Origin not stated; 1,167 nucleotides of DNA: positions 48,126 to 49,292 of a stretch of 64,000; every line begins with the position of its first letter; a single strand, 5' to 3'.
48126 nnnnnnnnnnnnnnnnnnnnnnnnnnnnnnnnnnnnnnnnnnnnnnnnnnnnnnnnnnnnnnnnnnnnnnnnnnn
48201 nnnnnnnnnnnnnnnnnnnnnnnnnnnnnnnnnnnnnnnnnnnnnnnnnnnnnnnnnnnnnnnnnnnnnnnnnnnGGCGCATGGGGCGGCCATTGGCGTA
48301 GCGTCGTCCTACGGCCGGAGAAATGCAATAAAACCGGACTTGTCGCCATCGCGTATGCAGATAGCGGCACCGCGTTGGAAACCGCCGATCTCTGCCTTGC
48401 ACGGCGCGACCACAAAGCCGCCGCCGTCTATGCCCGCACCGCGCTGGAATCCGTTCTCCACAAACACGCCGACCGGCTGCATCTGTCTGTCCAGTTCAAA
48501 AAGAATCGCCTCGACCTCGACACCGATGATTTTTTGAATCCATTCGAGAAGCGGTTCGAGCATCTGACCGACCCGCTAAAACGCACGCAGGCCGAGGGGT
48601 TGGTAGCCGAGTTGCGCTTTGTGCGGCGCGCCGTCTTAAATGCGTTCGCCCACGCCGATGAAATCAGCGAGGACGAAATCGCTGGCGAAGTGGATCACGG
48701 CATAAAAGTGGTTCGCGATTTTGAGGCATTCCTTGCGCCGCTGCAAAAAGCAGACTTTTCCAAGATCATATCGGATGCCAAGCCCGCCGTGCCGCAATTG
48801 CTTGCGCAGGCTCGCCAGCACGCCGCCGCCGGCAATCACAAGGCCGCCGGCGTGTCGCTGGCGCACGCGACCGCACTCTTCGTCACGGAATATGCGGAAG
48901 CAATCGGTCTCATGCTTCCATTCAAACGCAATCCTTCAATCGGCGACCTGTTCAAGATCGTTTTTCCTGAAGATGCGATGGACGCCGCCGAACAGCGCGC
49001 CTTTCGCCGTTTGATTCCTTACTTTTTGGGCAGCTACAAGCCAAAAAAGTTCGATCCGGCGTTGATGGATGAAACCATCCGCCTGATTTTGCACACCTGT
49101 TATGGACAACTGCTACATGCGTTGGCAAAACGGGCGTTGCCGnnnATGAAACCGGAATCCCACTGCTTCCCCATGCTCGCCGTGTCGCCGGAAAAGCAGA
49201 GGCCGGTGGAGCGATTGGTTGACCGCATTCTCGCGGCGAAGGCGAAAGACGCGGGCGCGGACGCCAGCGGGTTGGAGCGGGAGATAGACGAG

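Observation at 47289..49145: Third gene looks like a PrrC/RloC-style effector: ABC-type ATPase head plus two helical modules with a degenerate HEPN-like motif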

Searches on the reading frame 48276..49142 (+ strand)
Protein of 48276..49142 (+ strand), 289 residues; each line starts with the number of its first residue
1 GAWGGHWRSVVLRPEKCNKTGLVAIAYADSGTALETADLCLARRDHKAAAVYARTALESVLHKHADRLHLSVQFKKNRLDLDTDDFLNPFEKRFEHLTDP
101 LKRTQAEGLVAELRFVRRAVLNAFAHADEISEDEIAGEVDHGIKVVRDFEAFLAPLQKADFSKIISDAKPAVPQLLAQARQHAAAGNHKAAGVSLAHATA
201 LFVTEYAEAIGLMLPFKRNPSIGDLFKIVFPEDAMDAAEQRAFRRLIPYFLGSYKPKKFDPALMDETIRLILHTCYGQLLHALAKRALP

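Call 11: search_protein_families(library=padloc, proteins=[window:48276-49142:+], max_evalue=10)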
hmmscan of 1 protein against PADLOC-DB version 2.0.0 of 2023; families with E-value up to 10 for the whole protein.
window:48276-49142:+ (289 aa): 0 families

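Call 12: search_protein_families(library=pfam, proteins=[window:48276-49142:+], max_evalue=10)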
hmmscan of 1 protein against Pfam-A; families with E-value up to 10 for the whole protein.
window:48276-49142:+ (289 aa): 2 families
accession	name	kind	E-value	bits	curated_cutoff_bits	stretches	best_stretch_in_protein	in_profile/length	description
PF18731.6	HEPN_Swt1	-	0.011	16.5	27.5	1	66-137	36-102/115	Swt1-like HEPN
PF23920.1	DUF7259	-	0.53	10.6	27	1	24-56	13-45/77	Domain of unknown function (DUF7259)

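Call 17: search_protein_families(library=pfam, alignment_id=A2, max_evalue=1)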
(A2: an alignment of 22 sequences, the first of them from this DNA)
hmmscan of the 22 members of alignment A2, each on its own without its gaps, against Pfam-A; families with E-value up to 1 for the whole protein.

A. member 1, seq(274 aa): 2 families
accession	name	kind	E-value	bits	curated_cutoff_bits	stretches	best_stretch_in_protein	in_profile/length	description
PF18731.6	HEPN_Swt1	-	0.0099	16.6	27.5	1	51-122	36-102/115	Swt1-like HEPN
PF23920.1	DUF7259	-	0.43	10.9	27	1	9-41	13-45/77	Domain of unknown function (DUF7259)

B. families by the number of members that match (of 22 scanned): 24 families
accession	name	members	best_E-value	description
PF13643.11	DUF4145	8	0.00024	Domain of unknown function (DUF4145)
PF05942.16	PaREP1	2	5.2e-05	Archaeal PaREP1/PaREP8 family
PF10938.13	YfdX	2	0.055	YfdX protein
PF23920.1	DUF7259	2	0.059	Domain of unknown function (DUF7259)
PF13428.12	TPR_14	2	0.098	Tetratricopeptide repeat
PF20415.3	DUF6699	1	0.0032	Family of unknown function (DUF6699)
PF05168.19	HEPN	1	0.0036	HEPN domain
PF18731.6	HEPN_Swt1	1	0.0099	Swt1-like HEPN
PF14989.11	CCDC32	1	0.043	Coiled-coil domain containing 32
PF07205.16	DUF1413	1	0.086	Domain of unknown function (DUF1413)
PF22241.2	PSMD12-CSN4_N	1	0.088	PSMD12/CSN4, N-terminal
PF18081.7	FANC_SAP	1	0.11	Fanconi anemia-associated nuclease SAP domain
PF02284.21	COX5A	1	0.11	Cytochrome c oxidase subunit Va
PF16702.10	DUF5063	1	0.13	Domain of unknown function (DUF5063)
PF10171.14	Tim29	1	0.14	Translocase of the Inner Mitochondrial membrane 29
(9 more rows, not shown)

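Call 18: search_solved_structures(query=A2, max_evalue=10, show_alignments=3)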
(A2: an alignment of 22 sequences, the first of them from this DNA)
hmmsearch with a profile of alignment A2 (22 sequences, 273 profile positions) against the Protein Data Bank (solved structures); distinct sequences matched with E-value up to 10: 2.
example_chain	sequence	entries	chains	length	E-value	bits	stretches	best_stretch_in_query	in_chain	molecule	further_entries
9lnt_A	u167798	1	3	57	0.079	15.8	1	157-204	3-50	mAIT03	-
5oqr_C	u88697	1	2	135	0.2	14.5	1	138-228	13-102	Condensin complex subunit 2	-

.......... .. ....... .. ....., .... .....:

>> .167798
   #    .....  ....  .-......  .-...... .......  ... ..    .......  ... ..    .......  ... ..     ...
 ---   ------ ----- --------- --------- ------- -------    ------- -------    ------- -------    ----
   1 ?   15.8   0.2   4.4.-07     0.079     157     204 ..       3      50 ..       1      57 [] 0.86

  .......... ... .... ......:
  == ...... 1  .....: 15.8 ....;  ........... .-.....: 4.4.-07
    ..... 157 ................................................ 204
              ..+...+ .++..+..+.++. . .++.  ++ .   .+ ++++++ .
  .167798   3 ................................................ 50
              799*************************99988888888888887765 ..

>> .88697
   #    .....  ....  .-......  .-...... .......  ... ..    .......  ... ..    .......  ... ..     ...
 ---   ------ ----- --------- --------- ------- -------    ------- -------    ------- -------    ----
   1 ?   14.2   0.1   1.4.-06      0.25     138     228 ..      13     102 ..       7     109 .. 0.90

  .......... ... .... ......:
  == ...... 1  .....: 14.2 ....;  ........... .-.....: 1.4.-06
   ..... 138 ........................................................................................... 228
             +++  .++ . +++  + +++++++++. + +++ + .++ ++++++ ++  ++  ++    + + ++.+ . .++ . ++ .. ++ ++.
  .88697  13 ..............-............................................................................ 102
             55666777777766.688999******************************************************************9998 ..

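Call 32: predict_structure(alignment_id=A2)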
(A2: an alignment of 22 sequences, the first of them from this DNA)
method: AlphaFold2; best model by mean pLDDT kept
length: 274 residues; sequences in the alignment: 22
mean_pLDDT: 84.5   pTM: 0.79
mean pLDDT of the five models: 84.5, 83.9, 82.2, 82.1, 81.2
residues with pLDDT >= 90: 129; 70-90: 106; 50-70: 35; < 50: 4
segments of 3 or more residues with pLDDT < 50: 1-4
pLDDT, mean of each block of 10 residues (from residue 1): 51 74 93 90 89 78 69 91 95 94 76 70 92 95 92 92 95 94 90 80 75 82 86 92 93 87 74 68
secondary structure, 60 per line:
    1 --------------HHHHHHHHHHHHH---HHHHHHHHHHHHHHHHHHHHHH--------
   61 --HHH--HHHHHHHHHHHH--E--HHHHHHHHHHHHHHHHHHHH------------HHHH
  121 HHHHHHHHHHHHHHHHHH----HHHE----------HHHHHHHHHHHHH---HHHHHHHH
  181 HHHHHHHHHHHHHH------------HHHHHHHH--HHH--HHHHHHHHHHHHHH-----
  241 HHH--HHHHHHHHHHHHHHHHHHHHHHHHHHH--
elements in order: H15-27 H31-52 H68-79 H85-104 H117-138 H157-169 H173-194 H207-214 H222-235 H246-272

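Call 35: fold_search(model_id=the predicted structure, library=pdb)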
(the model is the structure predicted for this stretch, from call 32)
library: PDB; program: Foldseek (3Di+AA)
matches with E <= 10: 206; with E <= 0.001: 0
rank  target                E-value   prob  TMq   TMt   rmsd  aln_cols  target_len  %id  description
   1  1u15_C                3.0e-01  0.21  0.19  0.12  20.0       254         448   11  Crystal structure of a duck-delta-crystallin-1 double loop mutant (DLM) (released 2004-10-05)
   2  8irs_R                3.5e-01  0.14  0.16  0.17  20.1       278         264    7  Dopamine Receptor D2R-Gi-Rotigotine complex (released 2023-06-07)
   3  1hy1_D                5.5e-01  0.13  0.17  0.11  19.7       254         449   12  CRYSTAL STRUCTURE OF WILD TYPE DUCK DELTA 2 CRYSTALLIN (EYE LENS PROTEIN) (released 2001-04-21)
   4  1auw_A                5.7e-01  0.11  0.16  0.11  20.2       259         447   11  H91N DELTA 2 CRYSTALLIN FROM DUCK (released 1998-03-18)
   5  6oik_R                6.3e-01  0.12  0.17  0.17  20.8       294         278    8  Muscarinic acetylcholine receptor 2-Go complex (released 2019-05-08)
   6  9lz1_R                1.1e+00  0.10  0.18  0.18  20.8       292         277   14  Cryo-EM structure of PTH1R-beta-arrestin1 complex in state 2 (released 2026-03-11)
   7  9gl2_R                1.1e+00  0.06  0.15  0.15  21.6       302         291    9  Befiradol-bound serotonin 5-HT1A receptor - Gs Protein Complex (released 2025-07-02)
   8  8tzq_R                1.2e+00  0.09  0.18  0.18  19.9       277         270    8  CryoEM structure of D2 dopamine receptor in complex with GoA KE Mutant, scFv16, and dopamine (released 2024-08-21)
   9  1i0a_B                1.2e+00  0.08  0.16  0.11  19.7       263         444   11  CRYSTAL STRUCTURE OF WILD TYPE TURKEY DELTA 1 CRYSTALLIN (EYE LENS PROTEIN) (released 2001-04-21)
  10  8evm_A                1.3e+00  0.10  0.17  0.20  14.8       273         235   16  De novo design of chlorophyll special pair containing protein assemblies (released 2024-05-15)
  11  9f33_R                1.3e+00  0.06  0.16  0.16  20.2       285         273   10  Cryo-EM structure of Dopamine 3 Receptor:Go complex bound to bitopic FOB02-04A - Conformation A (released 2024-09-18)
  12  1o3u                  1.4e+00  0.97  0.32  0.67   4.7       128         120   15  Crystal structure of an hepn domain protein (tm0613) from thermotoga maritima at 1.75 A resolution (released 2003-04-22)
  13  8irt_R                1.4e+00  0.08  0.17  0.17  19.5       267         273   10  Dopamine Receptor D3R-Gi-Rotigotine complex (released 2023-06-07)
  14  9bs9                  1.4e+00  0.08  0.16  0.17  20.2       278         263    9  Local refinement of DRD2 bound to LSD in complex with a mini-GoA and scFv16 obtained by cryo-electron microscopy (cryoEM (released 2025-09-17)
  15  8xgu_A                1.4e+00  0.07  0.16  0.16  21.3       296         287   12  a peptide receptor complex structure (released 2024-10-30)
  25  2q00_B                2.0e+00  0.69  0.30  0.57   5.5       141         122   13  Crystal structure of the P95883_SULSO protein from Sulfolobus solfataricus. NESG target SsR10. (released 2007-05-29)
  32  2q00_A                2.3e+00  0.63  0.28  0.55   6.8       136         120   14  Crystal structure of the P95883_SULSO protein from Sulfolobus solfataricus. NESG target SsR10. (released 2007-05-29)
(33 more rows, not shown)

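Call 54: fold_search(model_id=the predicted structure, library=viral)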
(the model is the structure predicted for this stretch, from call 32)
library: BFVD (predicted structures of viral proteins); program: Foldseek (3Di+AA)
matches with E <= 10: 110; with E <= 0.001: 0
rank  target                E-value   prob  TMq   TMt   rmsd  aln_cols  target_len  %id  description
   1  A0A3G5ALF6            4.2e-01  0.13  0.18  0.10  16.3       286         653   14  Putative cyclin-D5-1 [Sylvanvirus sp.]
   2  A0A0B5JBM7            1.6e+00  0.04  0.13  0.10  21.4       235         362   13  Uncharacterized protein [Pandoravirus inopinatum]
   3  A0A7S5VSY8            1.8e+00  0.02  0.09  0.04  47.7       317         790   15  (no name in the UniProt tables at hand)
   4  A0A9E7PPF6            1.9e+00  0.18  0.27  0.17  20.9       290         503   13  Uncharacterized protein [Largemouth bass virus]
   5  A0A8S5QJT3            1.9e+00  0.02  0.11  0.09  29.2       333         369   11  MKL/myocardin-like protein 1 [Siphoviridae sp. ctk4d14]
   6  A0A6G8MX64            1.9e+00  0.08  0.19  0.20  17.1       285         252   11  Transmembrane protein [Cedratvirus kamchatka]
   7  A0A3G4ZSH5            2.0e+00  0.09  0.18  0.19  16.6       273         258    9  Sel1 repeat protein [Barrevirus sp.]
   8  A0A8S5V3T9            2.0e+00  0.08  0.23  0.21  16.1       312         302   12  Uncharacterized protein [Siphoviridae sp. cttKr9]
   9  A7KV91                2.1e+00  0.06  0.15  0.15  19.5       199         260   11  (no name in the UniProt tables at hand)
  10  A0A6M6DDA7            2.4e+00  0.10  0.14  0.26  12.7       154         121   11  (no name in the UniProt tables at hand)
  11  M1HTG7                2.4e+00  0.04  0.13  0.09  17.9       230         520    6  (no name in the UniProt tables at hand)
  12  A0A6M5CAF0            2.6e+00  0.05  0.17  0.14  15.7       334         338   10  (no name in the UniProt tables at hand)
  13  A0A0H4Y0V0            2.7e+00  0.05  0.12  0.09  18.2       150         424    9  Hypothetical low complexity protein [Salmon gill poxvirus]
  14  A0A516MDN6            2.7e+00  0.03  0.13  0.08  21.1       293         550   14  (no name in the UniProt tables at hand)
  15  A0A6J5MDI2            2.7e+00  0.03  0.11  0.14  23.9       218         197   16  Uncharacterized protein [uncultured Caudovirales phage]
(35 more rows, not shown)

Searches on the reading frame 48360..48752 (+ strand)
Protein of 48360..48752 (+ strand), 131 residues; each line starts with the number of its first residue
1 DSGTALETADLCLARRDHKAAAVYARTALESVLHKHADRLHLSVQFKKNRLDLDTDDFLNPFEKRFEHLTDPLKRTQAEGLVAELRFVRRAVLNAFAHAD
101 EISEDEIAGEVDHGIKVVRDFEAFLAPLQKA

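Call 49: search_solved_structures(query=A3, max_evalue=10, show_alignments=4)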
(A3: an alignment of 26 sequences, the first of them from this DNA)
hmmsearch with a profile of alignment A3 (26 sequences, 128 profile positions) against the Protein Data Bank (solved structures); distinct sequences matched with E-value up to 10: 36.
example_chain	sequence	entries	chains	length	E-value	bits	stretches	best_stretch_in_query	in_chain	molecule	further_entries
7wbn_A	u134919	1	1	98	0.0038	20.4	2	92-120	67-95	RevCC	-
1gmj_A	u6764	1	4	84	0.043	17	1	68-121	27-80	ATPASE INHIBITOR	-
1ohh_H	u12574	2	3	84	0.045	16.9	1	68-121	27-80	ATPase inhibitor, mitochondrial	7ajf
6j5i_J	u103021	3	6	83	0.08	16.1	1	67-121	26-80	ATPase inhibitor, mitochondrial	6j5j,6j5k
8irq_A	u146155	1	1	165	0.14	15.4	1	52-124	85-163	Interferon d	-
1pbf_A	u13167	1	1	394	0.15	15.3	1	39-98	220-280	P-HYDROXYBENZOATE HYDROXYLASE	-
9vpb_AJ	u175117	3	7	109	0.15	15.2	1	68-121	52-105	ATPase inhibitor, mitochondrial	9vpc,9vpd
9bxu_J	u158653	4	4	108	0.16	15.2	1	67-121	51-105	ATPase inhibitor, mitochondrial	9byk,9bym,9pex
1d7l_A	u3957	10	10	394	0.23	14.7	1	41-98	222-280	P-HYDROXYBENZOATE HYDROXYLASE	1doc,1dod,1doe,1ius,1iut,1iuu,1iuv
1pxa_A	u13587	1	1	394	0.23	14.7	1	41-98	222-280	P-HYDROXYBENZOATE HYDROXYLASE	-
1ykj_A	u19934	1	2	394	0.23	14.7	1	41-98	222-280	P-hydroxybenzoate hydroxylase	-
1pxc_A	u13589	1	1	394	0.23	14.6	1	41-98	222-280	P-HYDROXYBENZOATE HYDROXYLASE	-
1pxb_A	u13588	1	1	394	0.23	14.6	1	41-98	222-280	P-HYDROXYBENZOATE HYDROXYLASE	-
6ju1_A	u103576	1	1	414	0.24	14.6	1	41-98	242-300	4-hydroxybenzoate 3-monooxygenase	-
1cj3_A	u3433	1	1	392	0.25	14.5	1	41-98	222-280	PROTEIN (P-HYDROXYBENZOATE HYDROXYLASE)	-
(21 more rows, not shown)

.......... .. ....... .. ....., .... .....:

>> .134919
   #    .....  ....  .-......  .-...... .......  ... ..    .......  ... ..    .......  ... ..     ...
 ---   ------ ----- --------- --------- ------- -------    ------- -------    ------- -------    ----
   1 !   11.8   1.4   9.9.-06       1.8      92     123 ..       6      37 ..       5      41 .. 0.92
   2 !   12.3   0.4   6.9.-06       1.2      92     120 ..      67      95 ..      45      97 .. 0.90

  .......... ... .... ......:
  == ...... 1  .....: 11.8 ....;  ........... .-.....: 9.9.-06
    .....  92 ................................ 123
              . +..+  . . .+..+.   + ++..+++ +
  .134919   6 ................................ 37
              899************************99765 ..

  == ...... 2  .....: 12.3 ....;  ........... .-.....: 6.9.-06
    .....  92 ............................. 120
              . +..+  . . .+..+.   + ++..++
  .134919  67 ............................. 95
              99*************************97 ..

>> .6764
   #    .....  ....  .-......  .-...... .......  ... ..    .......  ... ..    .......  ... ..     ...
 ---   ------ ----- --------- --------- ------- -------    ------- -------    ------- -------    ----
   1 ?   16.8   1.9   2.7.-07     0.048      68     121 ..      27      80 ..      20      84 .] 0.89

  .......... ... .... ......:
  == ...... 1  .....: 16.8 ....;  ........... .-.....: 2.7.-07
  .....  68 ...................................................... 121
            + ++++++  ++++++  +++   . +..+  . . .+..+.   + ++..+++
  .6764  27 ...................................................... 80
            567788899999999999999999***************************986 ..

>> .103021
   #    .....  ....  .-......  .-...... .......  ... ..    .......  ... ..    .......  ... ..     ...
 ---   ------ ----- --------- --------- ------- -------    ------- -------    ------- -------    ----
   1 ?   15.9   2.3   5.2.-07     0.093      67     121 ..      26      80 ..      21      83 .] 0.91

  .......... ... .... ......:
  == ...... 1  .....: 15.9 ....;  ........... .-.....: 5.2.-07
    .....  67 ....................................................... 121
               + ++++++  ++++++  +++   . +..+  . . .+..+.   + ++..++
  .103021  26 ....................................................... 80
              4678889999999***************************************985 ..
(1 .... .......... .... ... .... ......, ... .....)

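Call 50: search_protein_families(library=pfam, alignment_id=A3, max_evalue=1)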
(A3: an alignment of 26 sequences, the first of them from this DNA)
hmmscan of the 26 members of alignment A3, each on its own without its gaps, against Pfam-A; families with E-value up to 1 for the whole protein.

A. member 1, seq(131 aa): 3 families
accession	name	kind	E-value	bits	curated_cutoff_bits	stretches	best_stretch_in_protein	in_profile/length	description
PF18731.6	HEPN_Swt1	-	0.003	18.3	27.5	1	31-109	29-102/115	Swt1-like HEPN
PF13643.11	DUF4145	-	0.066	13.7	23.1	1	16-41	9-35/88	Domain of unknown function (DUF4145)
PF22241.2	PSMD12-CSN4_N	-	0.17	11.9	27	1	5-59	145-200/218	PSMD12/CSN4, N-terminal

B. families by the number of members that match (of 26 scanned): 28 families (the first 25 are shown)
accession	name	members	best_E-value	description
PF13643.11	DUF4145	12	0.0042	Domain of unknown function (DUF4145)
PF05168.19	HEPN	2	0.17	HEPN domain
PF13181.12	TPR_8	2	0.18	Tetratricopeptide repeat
PF18731.6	HEPN_Swt1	1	0.003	Swt1-like HEPN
PF07719.23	TPR_2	1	0.006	Tetratricopeptide repeat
PF00515.34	TPR_1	1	0.0079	Tetratricopeptide repeat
PF07373.16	CAMP_factor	1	0.011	CAMP factor (Cfa)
PF05942.16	PaREP1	1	0.017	Archaeal PaREP1/PaREP8 family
PF20169.3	DUF6537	1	0.018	Family of unknown function (DUF6537)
PF12257.13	IML1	1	0.028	Vacuolar membrane-associated protein Iml1, N-terminal domain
PF22620.2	OYE-like_second_a-b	1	0.054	OYE-like second alpha/beta domain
PF17344.7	DUF5374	1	0.069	Family of unknown function (DUF5374)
PF01676.23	Metalloenzyme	1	0.07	Metalloenzyme superfamily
PF03342.19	Rhabdo_M1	1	0.078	Rhabdovirus M1 matrix protein (M1 polymerase-associated protein)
PF22294.1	DUF6966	1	0.082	Domain of unknown function (DUF6966)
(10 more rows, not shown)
